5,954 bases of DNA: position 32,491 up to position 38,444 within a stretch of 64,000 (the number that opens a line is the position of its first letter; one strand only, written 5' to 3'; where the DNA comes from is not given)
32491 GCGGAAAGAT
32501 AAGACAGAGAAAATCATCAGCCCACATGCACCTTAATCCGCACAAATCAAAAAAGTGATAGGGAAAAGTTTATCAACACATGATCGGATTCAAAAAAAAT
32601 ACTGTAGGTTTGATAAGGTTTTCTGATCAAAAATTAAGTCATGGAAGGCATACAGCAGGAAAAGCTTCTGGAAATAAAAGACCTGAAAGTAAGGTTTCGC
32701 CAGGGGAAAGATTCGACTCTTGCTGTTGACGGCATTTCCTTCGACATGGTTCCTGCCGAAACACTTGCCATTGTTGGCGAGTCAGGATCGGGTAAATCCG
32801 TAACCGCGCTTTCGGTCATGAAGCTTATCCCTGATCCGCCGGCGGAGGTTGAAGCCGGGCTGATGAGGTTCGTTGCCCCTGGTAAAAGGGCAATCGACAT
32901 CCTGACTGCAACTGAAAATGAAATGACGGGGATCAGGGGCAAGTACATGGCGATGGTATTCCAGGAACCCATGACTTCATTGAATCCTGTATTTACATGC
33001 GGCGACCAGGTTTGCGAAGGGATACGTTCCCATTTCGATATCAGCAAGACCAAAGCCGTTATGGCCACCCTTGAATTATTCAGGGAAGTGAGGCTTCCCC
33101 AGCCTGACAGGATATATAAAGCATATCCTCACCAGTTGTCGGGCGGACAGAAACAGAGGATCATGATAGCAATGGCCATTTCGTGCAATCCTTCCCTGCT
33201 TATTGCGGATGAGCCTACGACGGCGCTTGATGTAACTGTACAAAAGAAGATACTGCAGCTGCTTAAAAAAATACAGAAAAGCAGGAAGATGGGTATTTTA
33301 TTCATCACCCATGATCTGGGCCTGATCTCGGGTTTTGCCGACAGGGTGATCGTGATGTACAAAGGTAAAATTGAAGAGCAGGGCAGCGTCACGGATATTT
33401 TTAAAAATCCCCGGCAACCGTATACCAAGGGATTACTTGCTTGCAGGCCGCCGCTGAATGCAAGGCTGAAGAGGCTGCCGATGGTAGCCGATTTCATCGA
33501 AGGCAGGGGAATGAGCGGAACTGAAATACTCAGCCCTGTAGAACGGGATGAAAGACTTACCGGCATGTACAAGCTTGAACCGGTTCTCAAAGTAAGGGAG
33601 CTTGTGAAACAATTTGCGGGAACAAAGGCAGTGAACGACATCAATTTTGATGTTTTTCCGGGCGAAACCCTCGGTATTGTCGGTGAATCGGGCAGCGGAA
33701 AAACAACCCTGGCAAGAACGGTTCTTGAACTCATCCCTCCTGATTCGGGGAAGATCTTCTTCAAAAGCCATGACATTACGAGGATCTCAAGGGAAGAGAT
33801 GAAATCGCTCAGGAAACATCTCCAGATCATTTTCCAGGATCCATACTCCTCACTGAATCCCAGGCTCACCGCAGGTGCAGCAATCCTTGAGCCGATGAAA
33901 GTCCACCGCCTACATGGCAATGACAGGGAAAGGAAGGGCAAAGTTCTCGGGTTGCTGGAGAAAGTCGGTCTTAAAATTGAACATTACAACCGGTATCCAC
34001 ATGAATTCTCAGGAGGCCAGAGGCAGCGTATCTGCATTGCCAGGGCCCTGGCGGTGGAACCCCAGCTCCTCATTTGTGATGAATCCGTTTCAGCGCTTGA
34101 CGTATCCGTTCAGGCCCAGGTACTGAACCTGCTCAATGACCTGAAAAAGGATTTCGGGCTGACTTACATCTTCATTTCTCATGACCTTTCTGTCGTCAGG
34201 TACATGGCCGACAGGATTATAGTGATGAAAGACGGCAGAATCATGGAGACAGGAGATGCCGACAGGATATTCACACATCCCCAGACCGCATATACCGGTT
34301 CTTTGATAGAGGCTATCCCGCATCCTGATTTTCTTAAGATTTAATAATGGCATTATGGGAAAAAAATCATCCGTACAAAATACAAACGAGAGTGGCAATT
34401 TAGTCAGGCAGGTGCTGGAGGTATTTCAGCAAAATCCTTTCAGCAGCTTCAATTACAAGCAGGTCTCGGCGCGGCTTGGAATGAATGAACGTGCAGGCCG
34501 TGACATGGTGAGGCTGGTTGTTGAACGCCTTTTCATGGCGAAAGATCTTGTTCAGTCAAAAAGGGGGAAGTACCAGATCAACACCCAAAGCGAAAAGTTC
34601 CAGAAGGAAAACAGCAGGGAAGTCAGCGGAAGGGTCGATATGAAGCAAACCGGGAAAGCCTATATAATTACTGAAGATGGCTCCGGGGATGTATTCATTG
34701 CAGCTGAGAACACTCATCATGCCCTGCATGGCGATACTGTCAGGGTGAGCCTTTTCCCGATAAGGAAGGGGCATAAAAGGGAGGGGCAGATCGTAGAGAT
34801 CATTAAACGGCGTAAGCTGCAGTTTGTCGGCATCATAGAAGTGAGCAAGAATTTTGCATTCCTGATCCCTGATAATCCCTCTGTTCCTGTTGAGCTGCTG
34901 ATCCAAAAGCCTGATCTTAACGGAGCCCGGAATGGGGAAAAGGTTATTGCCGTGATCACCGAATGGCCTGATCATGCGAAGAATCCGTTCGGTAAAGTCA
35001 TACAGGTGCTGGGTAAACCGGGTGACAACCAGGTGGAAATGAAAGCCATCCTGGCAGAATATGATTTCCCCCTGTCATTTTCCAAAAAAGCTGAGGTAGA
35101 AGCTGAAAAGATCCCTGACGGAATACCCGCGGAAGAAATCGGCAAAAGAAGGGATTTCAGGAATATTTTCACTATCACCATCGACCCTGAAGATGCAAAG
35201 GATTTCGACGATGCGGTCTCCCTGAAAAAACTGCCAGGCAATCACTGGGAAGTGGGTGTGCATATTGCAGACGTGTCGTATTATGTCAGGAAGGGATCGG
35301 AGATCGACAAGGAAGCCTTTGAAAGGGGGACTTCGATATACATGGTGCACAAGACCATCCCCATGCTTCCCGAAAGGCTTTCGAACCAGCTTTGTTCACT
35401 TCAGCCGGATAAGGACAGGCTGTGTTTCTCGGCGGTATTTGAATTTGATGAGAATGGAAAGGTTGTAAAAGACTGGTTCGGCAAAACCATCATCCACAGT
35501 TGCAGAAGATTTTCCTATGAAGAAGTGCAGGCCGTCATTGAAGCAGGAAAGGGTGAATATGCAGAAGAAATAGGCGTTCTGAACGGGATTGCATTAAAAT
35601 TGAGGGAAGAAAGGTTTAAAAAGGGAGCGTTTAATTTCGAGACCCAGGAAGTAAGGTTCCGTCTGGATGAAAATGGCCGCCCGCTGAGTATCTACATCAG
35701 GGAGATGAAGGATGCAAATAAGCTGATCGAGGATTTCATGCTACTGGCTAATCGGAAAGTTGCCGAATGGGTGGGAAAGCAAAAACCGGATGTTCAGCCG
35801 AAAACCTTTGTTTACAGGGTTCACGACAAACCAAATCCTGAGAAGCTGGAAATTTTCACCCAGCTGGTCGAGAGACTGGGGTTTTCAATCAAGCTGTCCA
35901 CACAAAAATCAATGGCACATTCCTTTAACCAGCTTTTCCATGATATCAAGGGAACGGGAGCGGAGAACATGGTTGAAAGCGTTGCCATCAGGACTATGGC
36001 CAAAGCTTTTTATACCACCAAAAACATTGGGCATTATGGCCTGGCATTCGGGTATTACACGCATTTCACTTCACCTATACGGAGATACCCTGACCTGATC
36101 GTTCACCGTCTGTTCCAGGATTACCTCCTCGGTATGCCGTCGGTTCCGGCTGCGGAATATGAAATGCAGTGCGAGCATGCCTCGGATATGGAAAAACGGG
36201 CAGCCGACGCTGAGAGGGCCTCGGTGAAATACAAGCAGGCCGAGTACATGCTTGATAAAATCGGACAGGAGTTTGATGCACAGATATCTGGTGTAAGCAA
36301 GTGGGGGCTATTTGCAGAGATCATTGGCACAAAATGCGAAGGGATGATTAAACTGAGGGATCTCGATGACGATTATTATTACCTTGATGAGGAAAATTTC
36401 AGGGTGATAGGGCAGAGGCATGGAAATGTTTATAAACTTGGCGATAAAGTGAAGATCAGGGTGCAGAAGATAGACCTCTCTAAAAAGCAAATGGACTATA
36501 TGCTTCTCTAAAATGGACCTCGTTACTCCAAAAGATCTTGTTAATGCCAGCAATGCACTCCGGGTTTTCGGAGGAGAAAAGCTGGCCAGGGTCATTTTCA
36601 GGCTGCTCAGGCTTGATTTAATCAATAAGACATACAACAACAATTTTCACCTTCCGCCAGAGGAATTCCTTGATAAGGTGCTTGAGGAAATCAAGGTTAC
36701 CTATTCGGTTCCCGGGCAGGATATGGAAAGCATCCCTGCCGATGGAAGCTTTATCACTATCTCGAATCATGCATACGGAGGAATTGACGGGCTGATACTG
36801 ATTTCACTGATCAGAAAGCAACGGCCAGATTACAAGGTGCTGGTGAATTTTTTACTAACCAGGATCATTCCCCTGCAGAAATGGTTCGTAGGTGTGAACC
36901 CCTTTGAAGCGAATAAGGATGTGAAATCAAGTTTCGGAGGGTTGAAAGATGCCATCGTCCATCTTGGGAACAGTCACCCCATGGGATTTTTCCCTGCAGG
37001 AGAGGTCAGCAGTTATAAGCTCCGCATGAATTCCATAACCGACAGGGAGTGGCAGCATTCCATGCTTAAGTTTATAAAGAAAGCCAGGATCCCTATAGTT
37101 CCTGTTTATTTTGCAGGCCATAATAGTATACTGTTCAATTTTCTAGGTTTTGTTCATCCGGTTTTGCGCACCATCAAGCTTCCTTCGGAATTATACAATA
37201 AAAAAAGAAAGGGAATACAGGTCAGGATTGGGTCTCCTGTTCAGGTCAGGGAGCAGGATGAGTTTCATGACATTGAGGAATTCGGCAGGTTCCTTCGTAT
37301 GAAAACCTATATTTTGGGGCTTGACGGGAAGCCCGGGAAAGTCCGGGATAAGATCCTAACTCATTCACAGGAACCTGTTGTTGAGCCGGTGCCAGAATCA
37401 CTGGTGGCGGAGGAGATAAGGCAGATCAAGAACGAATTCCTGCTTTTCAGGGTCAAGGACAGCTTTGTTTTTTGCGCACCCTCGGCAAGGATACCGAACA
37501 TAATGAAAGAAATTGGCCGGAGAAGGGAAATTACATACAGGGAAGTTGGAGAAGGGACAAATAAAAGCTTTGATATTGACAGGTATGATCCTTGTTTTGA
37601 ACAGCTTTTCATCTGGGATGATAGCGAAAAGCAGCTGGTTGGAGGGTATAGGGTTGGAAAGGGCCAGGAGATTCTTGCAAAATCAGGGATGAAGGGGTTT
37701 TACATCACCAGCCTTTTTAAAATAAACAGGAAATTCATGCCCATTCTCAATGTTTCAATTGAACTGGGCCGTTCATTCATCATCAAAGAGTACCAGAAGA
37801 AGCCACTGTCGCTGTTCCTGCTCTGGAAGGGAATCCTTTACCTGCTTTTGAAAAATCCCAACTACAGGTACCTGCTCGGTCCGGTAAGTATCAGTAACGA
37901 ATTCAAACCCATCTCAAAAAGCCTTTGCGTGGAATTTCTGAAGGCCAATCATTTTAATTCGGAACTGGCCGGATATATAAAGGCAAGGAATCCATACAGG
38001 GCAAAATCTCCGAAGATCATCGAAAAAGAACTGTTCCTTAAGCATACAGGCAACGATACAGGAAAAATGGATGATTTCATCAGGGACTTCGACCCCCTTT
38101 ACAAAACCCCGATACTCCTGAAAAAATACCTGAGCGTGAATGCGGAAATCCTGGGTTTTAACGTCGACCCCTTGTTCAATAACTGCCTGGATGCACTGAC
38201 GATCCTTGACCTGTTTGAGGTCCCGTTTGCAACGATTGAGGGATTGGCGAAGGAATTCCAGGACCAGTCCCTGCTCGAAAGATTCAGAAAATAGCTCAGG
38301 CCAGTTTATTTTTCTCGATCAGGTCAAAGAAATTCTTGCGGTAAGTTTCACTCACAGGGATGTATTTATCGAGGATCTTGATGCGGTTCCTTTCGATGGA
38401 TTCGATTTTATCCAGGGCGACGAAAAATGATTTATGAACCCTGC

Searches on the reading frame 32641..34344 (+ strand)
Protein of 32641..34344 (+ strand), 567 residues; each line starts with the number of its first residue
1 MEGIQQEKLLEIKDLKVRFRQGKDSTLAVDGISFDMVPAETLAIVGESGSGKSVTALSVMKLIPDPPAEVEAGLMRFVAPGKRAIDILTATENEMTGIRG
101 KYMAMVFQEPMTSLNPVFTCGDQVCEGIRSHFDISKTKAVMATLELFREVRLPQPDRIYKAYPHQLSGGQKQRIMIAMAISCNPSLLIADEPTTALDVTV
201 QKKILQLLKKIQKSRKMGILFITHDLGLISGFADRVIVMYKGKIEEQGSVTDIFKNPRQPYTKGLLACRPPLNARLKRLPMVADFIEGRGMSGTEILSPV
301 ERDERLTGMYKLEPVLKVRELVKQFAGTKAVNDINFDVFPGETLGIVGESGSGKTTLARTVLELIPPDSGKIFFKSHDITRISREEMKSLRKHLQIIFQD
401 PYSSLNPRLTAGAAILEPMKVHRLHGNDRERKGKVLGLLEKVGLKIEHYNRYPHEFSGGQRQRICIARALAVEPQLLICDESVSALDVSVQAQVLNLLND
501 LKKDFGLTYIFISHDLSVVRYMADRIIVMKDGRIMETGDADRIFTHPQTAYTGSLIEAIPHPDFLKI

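Call 8: search_protein_families(library=pfam, proteins=[window:32641-34344:+], max_evalue=0.00001)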
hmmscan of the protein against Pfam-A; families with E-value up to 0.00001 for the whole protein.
window:32641-34344:+ (567 aa): 7 families
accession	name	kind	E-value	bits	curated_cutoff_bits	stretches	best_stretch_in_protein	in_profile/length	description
PF00005.33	ABC_tran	-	1.2e-57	194.8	25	2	331-482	1-135/137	ABC transporter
PF02463.25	SMC_N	-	2.1e-13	50.7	40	0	342-527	25-209/220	RecF/RecN/SMC N terminal domain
PF08352.17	oligo_HPY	-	2.1e-12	47.7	27.1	0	246-279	2-35/65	Oligopeptide/dipeptide transporter, C-terminal region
PF13401.12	AAA_22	-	1.4e-09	38.8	27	0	346-512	10-121/130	AAA domain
PF13304.12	AAA_21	-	7.4e-09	36.5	27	0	159-230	231-304/304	AAA domain, putative AbiEii toxin, Type IV TA system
PF13191.12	AAA_16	-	7.3e-07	30.3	32.6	0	344-370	27-52/167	AAA ATPase domain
PF13555.12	AAA_29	-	6.4e-06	26.3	27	0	343-369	24-50/61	P-loop containing region of AAA domain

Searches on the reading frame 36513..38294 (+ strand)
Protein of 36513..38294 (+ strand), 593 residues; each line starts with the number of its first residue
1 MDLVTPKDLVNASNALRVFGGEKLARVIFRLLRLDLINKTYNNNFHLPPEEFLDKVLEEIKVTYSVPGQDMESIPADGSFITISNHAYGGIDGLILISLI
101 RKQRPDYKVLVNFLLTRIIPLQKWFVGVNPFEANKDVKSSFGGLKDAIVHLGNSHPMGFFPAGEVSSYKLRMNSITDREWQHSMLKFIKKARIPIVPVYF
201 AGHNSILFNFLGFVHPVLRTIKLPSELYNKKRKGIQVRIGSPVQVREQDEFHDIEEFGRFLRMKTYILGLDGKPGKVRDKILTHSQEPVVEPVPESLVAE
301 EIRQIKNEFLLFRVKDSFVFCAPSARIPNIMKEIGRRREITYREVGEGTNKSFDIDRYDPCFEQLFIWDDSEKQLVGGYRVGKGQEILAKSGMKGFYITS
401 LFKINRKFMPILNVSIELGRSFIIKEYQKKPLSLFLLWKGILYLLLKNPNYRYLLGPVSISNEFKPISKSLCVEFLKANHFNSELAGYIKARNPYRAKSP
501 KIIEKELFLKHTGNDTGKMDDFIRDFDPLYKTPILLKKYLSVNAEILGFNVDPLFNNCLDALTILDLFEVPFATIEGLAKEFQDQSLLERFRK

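Call 9: search_protein_families(library=pfam, proteins=[window:36513-38294:+], max_evalue=0.00001)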
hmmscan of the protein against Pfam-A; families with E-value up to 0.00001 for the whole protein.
window:36513-38294:+ (593 aa): 3 families
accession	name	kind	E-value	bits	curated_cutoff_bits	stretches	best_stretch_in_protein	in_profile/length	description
PF19576.4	Acyltransf_2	-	3.7e-26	92.1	27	1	29-268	23-259/266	Acyltransferase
PF13444.12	Acetyltransf_5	-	1e-19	71.5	22.4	1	338-438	2-102/102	Acetyltransferase (GNAT) domain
PF01553.26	Acyltransferase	-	7.2e-07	29.5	23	1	70-200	6-131/132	Acyltransferase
